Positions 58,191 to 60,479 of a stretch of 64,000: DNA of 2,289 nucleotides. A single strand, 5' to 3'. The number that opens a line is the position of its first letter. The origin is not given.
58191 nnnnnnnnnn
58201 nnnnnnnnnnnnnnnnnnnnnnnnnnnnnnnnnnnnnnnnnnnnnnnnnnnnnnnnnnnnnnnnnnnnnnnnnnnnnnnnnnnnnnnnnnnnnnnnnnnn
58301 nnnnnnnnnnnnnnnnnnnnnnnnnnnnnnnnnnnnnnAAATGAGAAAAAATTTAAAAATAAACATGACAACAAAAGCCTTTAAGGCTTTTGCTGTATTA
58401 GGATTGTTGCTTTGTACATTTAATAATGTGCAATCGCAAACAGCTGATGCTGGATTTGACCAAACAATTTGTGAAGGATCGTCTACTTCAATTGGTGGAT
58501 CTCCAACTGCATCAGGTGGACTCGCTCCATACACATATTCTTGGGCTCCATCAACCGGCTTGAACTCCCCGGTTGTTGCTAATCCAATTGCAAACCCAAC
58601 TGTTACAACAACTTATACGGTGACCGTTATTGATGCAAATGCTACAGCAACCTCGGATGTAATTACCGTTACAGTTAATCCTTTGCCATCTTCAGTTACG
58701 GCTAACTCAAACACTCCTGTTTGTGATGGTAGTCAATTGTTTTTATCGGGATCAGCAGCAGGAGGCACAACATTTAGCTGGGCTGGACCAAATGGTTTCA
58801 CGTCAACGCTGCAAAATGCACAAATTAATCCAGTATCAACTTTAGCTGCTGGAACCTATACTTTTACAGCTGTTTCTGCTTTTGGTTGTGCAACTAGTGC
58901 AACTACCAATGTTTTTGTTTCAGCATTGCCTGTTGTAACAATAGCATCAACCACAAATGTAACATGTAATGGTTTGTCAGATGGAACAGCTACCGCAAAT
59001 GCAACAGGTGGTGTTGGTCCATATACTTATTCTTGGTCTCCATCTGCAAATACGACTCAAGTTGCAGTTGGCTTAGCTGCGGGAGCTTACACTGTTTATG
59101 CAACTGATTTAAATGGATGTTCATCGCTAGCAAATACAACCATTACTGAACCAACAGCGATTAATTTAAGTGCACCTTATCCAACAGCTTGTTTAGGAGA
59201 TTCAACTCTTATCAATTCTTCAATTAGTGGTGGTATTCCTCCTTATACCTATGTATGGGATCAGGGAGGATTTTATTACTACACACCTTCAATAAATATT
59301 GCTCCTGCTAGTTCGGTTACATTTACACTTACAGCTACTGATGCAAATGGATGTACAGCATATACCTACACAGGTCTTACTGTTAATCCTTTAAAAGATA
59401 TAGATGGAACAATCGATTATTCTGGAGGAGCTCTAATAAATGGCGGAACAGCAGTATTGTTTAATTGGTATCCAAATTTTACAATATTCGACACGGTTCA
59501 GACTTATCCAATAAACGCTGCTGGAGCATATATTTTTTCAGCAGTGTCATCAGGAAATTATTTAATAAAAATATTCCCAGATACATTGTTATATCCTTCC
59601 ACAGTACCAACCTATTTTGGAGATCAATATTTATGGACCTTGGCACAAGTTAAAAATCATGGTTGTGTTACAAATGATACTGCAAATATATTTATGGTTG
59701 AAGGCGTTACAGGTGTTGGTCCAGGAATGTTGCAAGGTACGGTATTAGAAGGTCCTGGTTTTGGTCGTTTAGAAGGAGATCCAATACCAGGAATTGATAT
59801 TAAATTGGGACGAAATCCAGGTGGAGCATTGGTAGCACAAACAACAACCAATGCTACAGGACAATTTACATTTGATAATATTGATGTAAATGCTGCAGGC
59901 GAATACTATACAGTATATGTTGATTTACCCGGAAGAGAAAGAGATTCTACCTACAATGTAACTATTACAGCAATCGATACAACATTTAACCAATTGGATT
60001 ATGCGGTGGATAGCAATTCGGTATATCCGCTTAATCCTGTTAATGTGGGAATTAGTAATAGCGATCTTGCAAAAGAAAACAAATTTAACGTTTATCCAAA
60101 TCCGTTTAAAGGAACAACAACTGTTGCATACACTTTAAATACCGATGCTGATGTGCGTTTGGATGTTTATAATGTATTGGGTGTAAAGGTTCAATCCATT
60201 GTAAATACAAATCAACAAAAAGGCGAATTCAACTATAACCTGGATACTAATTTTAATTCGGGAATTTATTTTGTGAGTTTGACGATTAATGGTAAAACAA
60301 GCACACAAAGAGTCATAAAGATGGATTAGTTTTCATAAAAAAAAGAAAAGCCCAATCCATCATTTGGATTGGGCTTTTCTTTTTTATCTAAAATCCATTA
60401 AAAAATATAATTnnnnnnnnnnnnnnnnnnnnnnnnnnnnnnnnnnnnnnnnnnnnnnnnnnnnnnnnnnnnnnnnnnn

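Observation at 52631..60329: Recent tandem triplication of a T9SS cargo gene, with the middle copy inactivated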

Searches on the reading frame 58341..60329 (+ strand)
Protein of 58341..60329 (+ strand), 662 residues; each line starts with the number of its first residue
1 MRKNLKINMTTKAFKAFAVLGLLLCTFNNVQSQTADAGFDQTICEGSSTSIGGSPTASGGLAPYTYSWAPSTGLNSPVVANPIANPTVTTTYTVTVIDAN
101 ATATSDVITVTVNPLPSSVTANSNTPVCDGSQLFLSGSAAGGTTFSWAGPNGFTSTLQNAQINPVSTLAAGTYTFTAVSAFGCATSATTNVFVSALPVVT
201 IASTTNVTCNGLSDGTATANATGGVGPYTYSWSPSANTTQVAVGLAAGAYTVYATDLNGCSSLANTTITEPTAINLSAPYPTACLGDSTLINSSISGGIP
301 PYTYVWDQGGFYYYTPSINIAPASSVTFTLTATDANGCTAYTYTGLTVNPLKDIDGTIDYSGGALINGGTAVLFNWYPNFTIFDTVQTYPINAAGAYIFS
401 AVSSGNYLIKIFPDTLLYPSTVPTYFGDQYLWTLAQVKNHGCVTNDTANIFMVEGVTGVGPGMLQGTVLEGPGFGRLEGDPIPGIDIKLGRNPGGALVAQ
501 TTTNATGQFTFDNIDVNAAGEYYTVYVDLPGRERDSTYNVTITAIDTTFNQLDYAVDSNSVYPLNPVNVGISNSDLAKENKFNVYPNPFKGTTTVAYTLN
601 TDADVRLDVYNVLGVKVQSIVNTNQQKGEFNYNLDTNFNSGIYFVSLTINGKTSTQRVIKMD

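Call 4: search_protein_families(library=pfam, proteins=[window:58341-60329:+], max_evalue=0.01)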
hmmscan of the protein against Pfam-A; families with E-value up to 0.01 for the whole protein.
window:58341-60329:+ (662 aa): 7 families
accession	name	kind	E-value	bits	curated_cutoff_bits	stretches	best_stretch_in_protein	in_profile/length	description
PF13573.12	SprB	-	7.3e-18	64.4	28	2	202-237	2-37/37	SprB repeat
PF18962.6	Por_Secre_tail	-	4.2e-11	43.4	27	1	584-659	1-74/75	Secretion system C-terminal sorting domain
PF13620.12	CarboxypepD_reg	-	1.6e-06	28.8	32.3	1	478-548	10-75/82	Carboxypeptidase regulatory-like domain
PF17210.9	SdrD_B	-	0.00041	21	29.7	1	480-532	22-69/112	SdrD B-like domain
PF19081.6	Ig_7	-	0.00083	20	27.3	1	116-197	1-84/84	Ig-like domain CHU_C associated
PF13860.13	FlgD_ig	-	0.00095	19.5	27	1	591-641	8-61/79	FlgD Ig-like domain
PF22352.2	K319L-like_PKD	-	0.0047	17.4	27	0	37-112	1-84/84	K319L-like, PKD domain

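Call 10: find_encoding_contigs(protein=window:58341-60329:+, flank=10000, max_places=6)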
Protein window:58341-60329:+ (662 aa): 6 contigs read that carry it; 6 places shown.
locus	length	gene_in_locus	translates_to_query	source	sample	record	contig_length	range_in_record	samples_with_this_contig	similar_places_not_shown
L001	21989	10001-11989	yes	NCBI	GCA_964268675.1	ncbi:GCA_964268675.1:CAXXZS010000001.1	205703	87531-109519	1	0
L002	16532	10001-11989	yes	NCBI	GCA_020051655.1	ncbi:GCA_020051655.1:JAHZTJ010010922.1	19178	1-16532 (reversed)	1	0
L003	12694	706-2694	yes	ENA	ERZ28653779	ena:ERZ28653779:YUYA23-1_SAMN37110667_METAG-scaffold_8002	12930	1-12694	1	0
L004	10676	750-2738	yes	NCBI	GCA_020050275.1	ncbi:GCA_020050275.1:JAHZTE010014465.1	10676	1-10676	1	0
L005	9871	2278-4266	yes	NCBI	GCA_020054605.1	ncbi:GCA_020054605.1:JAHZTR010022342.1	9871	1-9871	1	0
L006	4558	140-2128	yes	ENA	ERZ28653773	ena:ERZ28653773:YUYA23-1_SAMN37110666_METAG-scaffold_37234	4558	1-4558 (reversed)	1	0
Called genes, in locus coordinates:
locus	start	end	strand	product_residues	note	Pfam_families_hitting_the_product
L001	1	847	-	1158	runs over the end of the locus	PF00873:ACR_tran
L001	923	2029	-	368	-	PF28217:FAM81B (weak), PF25917:BSH_RND, PF25973:BSH_CzcB (weak), PF25984:BSH_YknX (weak), PF25893:HH_CzcB, PF25954:Beta-barrel_RND_2 (weak), PF25967:RND-MFP_C (weak), PF25989:YknX_C, +1 more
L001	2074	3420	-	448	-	PF02321:OEP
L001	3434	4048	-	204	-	PF00440:TetR_N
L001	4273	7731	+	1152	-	PF17210:SdrD_B (faint), PF01483:P_proprotein (weak), PF18962:Por_Secre_tail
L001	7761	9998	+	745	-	PF17210:SdrD_B (faint), PF22904:NOMO1-like_2nd (faint), PF13573:SprB, PF13860:FlgD_ig (faint), PF13620:CarboxypepD_reg (weak), PF18962:Por_Secre_tail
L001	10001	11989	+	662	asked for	PF22904:NOMO1-like_2nd (faint), PF13573:SprB, PF13620:CarboxypepD_reg (weak), PF18962:Por_Secre_tail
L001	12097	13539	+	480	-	PF01336:tRNA_anti-codon, PF00152:tRNA-synt_2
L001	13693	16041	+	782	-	PF07494:Reg_prop (faint), PF20067:SSL_N (faint), PF24684:Vgb_lyase (faint), PF07495:Y_Y_Y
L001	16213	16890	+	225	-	PF07228:SpoIIE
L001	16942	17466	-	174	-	PF06052:3-HAO, PF07883:Cupin_2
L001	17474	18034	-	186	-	PF00593:TonB_dep_Rec_b-barrel (weak)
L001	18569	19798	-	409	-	PF13715:CarbopepD_reg_2, PF07715:Plug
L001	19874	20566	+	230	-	PF02481:DNA_processg_A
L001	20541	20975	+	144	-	PF02481:DNA_processg_A, PF17782:WHD_DprA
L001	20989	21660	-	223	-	-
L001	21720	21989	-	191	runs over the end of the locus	PF04367:DUF502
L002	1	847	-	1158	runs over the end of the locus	PF00873:ACR_tran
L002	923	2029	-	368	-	PF28217:FAM81B (weak), PF25917:BSH_RND, PF25973:BSH_CzcB (weak), PF25984:BSH_YknX (weak), PF25893:HH_CzcB, PF25954:Beta-barrel_RND_2 (weak), PF25967:RND-MFP_C (weak), PF25989:YknX_C, +1 more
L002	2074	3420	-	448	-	PF02321:OEP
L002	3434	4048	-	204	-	PF00440:TetR_N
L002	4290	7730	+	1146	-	PF17210:SdrD_B (faint), PF01483:P_proprotein (weak), PF18962:Por_Secre_tail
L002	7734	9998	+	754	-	PF13573:SprB, PF13860:FlgD_ig (faint), PF17210:SdrD_B (faint), PF22904:NOMO1-like_2nd (faint), PF13620:CarboxypepD_reg (weak), PF18962:Por_Secre_tail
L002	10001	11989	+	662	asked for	PF22904:NOMO1-like_2nd (faint), PF13573:SprB, PF13620:CarboxypepD_reg (weak), PF18962:Por_Secre_tail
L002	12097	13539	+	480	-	PF01336:tRNA_anti-codon, PF00152:tRNA-synt_2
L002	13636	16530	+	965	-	?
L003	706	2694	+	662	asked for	PF22904:NOMO1-like_2nd (faint), PF13573:SprB, PF13620:CarboxypepD_reg (weak), PF18962:Por_Secre_tail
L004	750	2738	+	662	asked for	PF22904:NOMO1-like_2nd (faint), PF13573:SprB, PF13620:CarboxypepD_reg (weak), PF18962:Por_Secre_tail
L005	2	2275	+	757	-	?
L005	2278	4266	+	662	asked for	PF22904:NOMO1-like_2nd (faint), PF13573:SprB, PF13620:CarboxypepD_reg (weak), PF18962:Por_Secre_tail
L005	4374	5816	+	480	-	PF01336:tRNA_anti-codon, PF00152:tRNA-synt_2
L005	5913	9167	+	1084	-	PF07494:Reg_prop (faint), PF07495:Y_Y_Y, PF07228:SpoIIE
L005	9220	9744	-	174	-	PF06052:3-HAO, PF07883:Cupin_2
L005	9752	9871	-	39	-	?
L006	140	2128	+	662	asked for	PF22904:NOMO1-like_2nd (faint), PF13573:SprB, PF13620:CarboxypepD_reg (weak), PF18962:Por_Secre_tail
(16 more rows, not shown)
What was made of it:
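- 58341..60329 (+): g3: an intact 662-aa T9SS type A cargo protein. It has a signal peptide, a PKD-like domain, an Ig_7 domain, two SprB repeats, the shared C-terminal module and a CTD (aa 584-659, nt 60090-60317). The identical protein occurs on 6 public contigs (call 10).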

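Call 14: find_homologous_proteins(query=window:58341-60329:+, max_evalue=1e-10)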
Query window:58341-60329:+ (662 aa): 3502 proteins with E <= 1e-10 among 8000 candidates; the best 120 are listed.
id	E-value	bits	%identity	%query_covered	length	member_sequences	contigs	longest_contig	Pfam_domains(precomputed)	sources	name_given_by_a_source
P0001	0.0e+0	1380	94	100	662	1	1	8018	PF13573.13,PF18962.8,PF13620.13,PF22904.4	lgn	-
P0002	0.0e+0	1344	91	100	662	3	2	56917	PF13573.13,PF18962.8,PF13620.13,PF22904.4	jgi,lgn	-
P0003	0.0e+0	1333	91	100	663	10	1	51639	PF13573.13,PF18962.8,PF13620.13,PF22904.4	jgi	jgi:hypothetical protein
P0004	0.0e+0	1308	91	100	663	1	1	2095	PF13573.13,PF18962.8,PF13620.13,PF22904.4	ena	-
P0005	0.0e+0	1235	83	100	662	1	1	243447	PF13573.13,PF18962.8,PF13620.13,PF22904.4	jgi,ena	jgi:hypothetical protein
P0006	0.0e+0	1233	83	100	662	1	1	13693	PF13573.13,PF18962.8,PF13620.13,PF22904.4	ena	-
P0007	0.0e+0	1220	85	99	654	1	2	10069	PF13573.13,PF18962.8,PF13620.13,PF22904.4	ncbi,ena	-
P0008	0.0e+0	1083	75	99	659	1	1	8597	PF13573.13,PF18962.8,PF13620.13,PF19081.7,PF22904.4,PF17210.10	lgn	-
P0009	0.0e+0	1059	74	99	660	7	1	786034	PF13573.13,PF18962.8,PF13620.13,PF19081.7,PF22904.4,PF17210.10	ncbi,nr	ncbi:MAG: T9SS type A sorting domain-containing protein [Bacteroidetes bacterium]|nr:T9SS type A sor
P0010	0.0e+0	1056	73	99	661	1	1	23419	PF13573.13,PF18962.8,PF13620.13,PF19081.7,PF22904.4,PF17210.10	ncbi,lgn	-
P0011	3.5e-297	1006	84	80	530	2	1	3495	PF13573.13,PF18962.8,PF13620.13,PF22904.4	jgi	jgi:hypothetical protein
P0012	6.0e-265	899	59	95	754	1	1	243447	PF13573.13,PF18962.8,PF17210.10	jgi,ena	jgi:hypothetical protein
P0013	1.7e-261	888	60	95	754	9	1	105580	PF13573.13,PF18962.8,PF13620.13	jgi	jgi:hypothetical protein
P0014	3.0e-260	884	60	95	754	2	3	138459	PF13573.13,PF18962.8,PF13860.13,PF13620.13,PF22904.4,PF17210.10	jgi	jgi:hypothetical protein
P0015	1.4e-233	795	58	85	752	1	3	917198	PF13573.13,PF18962.8,PF13620.13,PF17210.10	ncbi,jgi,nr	ncbi:MAG: T9SS type A sorting domain-containing protein [Bacteroidia bacterium]|nr:T9SS type A sorti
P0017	2.4e-217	742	54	100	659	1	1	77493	PF13715.13,PF13573.13,PF18962.8,PF13620.13,PF22904.4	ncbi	-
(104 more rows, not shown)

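Call 18: find_encoding_contigs(protein=P0005, flank=10000, max_places=2)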
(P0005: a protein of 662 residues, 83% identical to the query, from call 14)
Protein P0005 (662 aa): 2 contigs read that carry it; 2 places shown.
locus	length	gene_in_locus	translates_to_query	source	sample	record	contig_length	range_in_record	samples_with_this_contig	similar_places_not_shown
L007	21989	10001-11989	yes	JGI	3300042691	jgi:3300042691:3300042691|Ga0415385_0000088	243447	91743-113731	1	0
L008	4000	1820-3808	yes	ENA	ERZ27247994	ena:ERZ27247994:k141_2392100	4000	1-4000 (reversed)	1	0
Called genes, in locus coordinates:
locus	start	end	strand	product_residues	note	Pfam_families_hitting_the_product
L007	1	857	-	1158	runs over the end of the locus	PF00873:ACR_tran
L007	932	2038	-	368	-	PF25919:BSH_CusB (faint), PF28217:FAM81B (weak), PF25917:BSH_RND, PF25973:BSH_CzcB (weak), PF25984:BSH_YknX (weak), PF25893:HH_CzcB, PF25954:Beta-barrel_RND_2 (weak), PF25989:YknX_C, +1 more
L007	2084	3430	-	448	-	PF02321:OEP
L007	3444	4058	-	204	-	PF00440:TetR_N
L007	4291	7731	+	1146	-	PF17210:SdrD_B (faint), PF01483:P_proprotein, PF18962:Por_Secre_tail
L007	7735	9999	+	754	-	PF13573:SprB, PF17210:SdrD_B (faint), PF18962:Por_Secre_tail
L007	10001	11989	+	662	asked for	PF22904:NOMO1-like_2nd (faint), PF13573:SprB, PF13620:CarboxypepD_reg (weak), PF18962:Por_Secre_tail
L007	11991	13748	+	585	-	PF26766:Choice_anch_L, PF22904:NOMO1-like_2nd (faint), PF17210:SdrD_B (faint), PF13620:CarboxypepD_reg (faint), PF18962:Por_Secre_tail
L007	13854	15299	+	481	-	PF01336:tRNA_anti-codon, PF00152:tRNA-synt_2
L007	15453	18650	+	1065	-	PF07494:Reg_prop (faint), PF07495:Y_Y_Y, PF07228:SpoIIE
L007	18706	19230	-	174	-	PF06052:3-HAO, PF07883:Cupin_2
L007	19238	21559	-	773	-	PF13715:CarbopepD_reg_2, PF07715:Plug, PF00593:TonB_dep_Rec_b-barrel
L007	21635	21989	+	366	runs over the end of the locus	PF02481:DNA_processg_A, PF17782:WHD_DprA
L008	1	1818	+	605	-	?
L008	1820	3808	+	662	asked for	PF22904:NOMO1-like_2nd (faint), PF13573:SprB, PF13620:CarboxypepD_reg (weak), PF18962:Por_Secre_tail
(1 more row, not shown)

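Call 19: find_encoding_contigs(protein=P0009, flank=10000, max_places=2)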
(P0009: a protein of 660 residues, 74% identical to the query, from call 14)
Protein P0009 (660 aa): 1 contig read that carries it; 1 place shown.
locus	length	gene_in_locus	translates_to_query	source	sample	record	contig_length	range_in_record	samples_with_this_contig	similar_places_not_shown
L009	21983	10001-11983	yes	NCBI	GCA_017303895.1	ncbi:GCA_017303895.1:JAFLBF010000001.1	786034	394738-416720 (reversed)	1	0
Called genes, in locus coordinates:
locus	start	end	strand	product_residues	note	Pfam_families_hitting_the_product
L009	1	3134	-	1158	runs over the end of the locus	PF00873:ACR_tran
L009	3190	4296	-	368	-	PF25919:BSH_CusB (faint), PF00364:Biotin_lipoyl (faint), PF25917:BSH_RND, PF25973:BSH_CzcB, PF25893:HH_CzcB, PF25954:Beta-barrel_RND_2, PF25967:RND-MFP_C (weak), PF25989:YknX_C, +1 more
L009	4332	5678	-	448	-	PF02321:OEP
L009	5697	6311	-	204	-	PF00440:TetR_N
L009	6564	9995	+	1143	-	PF17210:SdrD_B (faint), PF01483:P_proprotein, PF18962:Por_Secre_tail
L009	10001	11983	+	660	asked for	PF17210:SdrD_B (faint), PF22904:NOMO1-like_2nd (faint), PF19081:Ig_7 (weak), PF13573:SprB, PF13620:CarboxypepD_reg (weak), PF18962:Por_Secre_tail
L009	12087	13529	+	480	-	PF01336:tRNA_anti-codon, PF00152:tRNA-synt_2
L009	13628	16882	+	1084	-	PF07494:Reg_prop (faint), PF07495:Y_Y_Y, PF07228:SpoIIE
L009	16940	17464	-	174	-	PF06052:3-HAO, PF07883:Cupin_2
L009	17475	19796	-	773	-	PF13620:CarboxypepD_reg, PF13715:CarbopepD_reg_2, PF07715:Plug, PF00593:TonB_dep_Rec_b-barrel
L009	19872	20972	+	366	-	PF02481:DNA_processg_A, PF17782:WHD_DprA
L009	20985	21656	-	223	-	-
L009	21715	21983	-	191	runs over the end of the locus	PF04367:DUF502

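Call 20: find_encoding_contigs(protein=P0017, flank=10000, max_places=2)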
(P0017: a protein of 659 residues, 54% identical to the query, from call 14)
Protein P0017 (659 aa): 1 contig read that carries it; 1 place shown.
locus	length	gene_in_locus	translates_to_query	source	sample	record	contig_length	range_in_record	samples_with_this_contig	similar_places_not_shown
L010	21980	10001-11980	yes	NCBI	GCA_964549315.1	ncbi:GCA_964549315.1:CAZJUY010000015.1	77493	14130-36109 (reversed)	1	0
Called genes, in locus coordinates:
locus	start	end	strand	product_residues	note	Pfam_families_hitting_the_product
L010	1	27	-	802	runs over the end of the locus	PF12156:ATPase-cat_bd, PF00122:E1-E2_ATPase, PF00702:Hydrolase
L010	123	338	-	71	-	-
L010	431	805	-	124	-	-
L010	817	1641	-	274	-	PF00582:Usp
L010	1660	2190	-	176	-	-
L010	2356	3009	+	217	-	PF13181:TPR_8 (faint), PF07719:TPR_2 (faint)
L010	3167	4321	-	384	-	PF03051:Peptidase_C1_2, PF00112:Peptidase_C1 (weak)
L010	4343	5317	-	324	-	PF00579:tRNA-synt_1b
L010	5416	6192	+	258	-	PF01553:Acyltransferase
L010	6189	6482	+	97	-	PF20977:GatF (weak), PF02686:GatC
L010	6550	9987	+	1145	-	PF01483:P_proprotein (weak), PF13620:CarboxypepD_reg (faint), PF17210:SdrD_B (faint), PF18962:Por_Secre_tail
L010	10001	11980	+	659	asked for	PF13715:CarbopepD_reg_2 (faint), PF13573:SprB, PF22904:NOMO1-like_2nd (faint), PF13620:CarboxypepD_reg (weak), PF18962:Por_Secre_tail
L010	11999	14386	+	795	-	PF06739:SBBP (weak), PF18962:Por_Secre_tail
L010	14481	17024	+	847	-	PF13620:CarboxypepD_reg (faint), PF17210:SdrD_B (faint), PF18962:Por_Secre_tail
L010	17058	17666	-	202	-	PF22285:DUF6962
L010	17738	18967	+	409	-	PF17125:Methyltr_RsmF_N (faint), PF22458:RsmF-B_ferredox, PF01209:Ubie_methyltran (weak), PF01728:FtsJ (faint), PF01189:Methyltr_RsmB-F, PF13847:Methyltransf_31 (faint)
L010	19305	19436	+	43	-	-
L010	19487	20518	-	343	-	PF02746:MR_MLE_N, PF13378:MR_MLE_C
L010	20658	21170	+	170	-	-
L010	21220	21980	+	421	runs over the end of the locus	PF00691:OmpA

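Call 21: find_encoding_contigs(protein=P0015, flank=10000, max_places=2)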
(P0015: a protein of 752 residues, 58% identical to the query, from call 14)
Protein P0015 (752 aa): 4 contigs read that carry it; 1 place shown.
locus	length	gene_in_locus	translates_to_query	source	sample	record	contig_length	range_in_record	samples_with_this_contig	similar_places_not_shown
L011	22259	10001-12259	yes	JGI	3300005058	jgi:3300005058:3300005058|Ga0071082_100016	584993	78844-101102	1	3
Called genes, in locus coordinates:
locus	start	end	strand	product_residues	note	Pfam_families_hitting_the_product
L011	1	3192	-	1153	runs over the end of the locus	PF00873:ACR_tran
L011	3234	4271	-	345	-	PF00364:Biotin_lipoyl (faint), PF25919:BSH_CusB (faint), PF25973:BSH_CzcB, PF25893:HH_CzcB, PF25954:Beta-barrel_RND_2 (weak), PF25967:RND-MFP_C, PF25989:YknX_C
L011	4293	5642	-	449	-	PF02321:OEP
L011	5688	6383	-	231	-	PF00440:TetR_N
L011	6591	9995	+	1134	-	PF17802:SpaA (faint), PF01483:P_proprotein (weak), PF09430:EMC7_beta-sandw (faint), PF22904:NOMO1-like_2nd (faint), PF13620:CarboxypepD_reg, PF17210:SdrD_B, PF18962:Por_Secre_tail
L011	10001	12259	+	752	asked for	PF13573:SprB, PF17210:SdrD_B (faint), PF13620:CarboxypepD_reg (weak), PF18962:Por_Secre_tail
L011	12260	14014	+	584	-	PF26766:Choice_anch_L, PF22904:NOMO1-like_2nd (faint), PF17210:SdrD_B (faint), PF13620:CarboxypepD_reg (faint), PF18962:Por_Secre_tail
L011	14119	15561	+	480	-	PF01336:tRNA_anti-codon, PF00152:tRNA-synt_2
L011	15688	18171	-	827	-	PF01225:Mur_ligase (faint), PF08245:Mur_ligase_M, PF01168:Ala_racemase_N, PF00842:Ala_racemase_C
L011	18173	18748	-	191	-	PF00265:TK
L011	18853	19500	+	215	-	-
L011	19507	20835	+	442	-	PF04389:Peptidase_M28, PF01546:Peptidase_M20 (weak)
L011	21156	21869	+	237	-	PF00590:TP_methylase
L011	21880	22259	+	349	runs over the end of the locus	PF01544:CorA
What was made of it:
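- Relatives carry arrays g1-g2-g3-g4 (L007), g1-g3 (L009), g1-g2-g4 (L011) and g1-g3-gX-gY (L010) (calls 18-21).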

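Call 22: find_related_loci(query=window:58341-60329:+, collection=genome_contigs, flank=10000)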
Query window:58341-60329:+ (662 aa) in genome_contigs; peptide patterns used: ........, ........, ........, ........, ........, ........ (x = any residue, [..] = any of these).
42 stretches matched a pattern; 4 encode a relative of the query (tblastn E <= 1e-3); 4 distinct loci.
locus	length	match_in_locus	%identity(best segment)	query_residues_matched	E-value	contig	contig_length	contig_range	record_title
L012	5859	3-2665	85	1-662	0e+0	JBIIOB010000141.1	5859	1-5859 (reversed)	MAG: Bacteroidia bacterium isolate ME2002-09-27pf_3300034103_group1_bin113 Rohwer_bin407_scaffold_15576_c1, whole genome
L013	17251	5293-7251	74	9-662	0e+0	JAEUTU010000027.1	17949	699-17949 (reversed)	MAG: Bacteroidia bacterium isolate new MAG-337 k141_4151084, whole genome shotgun sequence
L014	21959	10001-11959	74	9-662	0e+0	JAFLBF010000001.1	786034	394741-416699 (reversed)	MAG: Bacteroidetes bacterium isolate UWPOB_BACT3 gnl_X_OJEEJDBO_1, whole genome shotgun sequence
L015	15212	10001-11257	40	248-662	2e-79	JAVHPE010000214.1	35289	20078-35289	MAG: Bacteroidia bacterium isolate WB02no2_35_113 NODE_528_length_35289_cov_66.717886, whole genome shotgun sequence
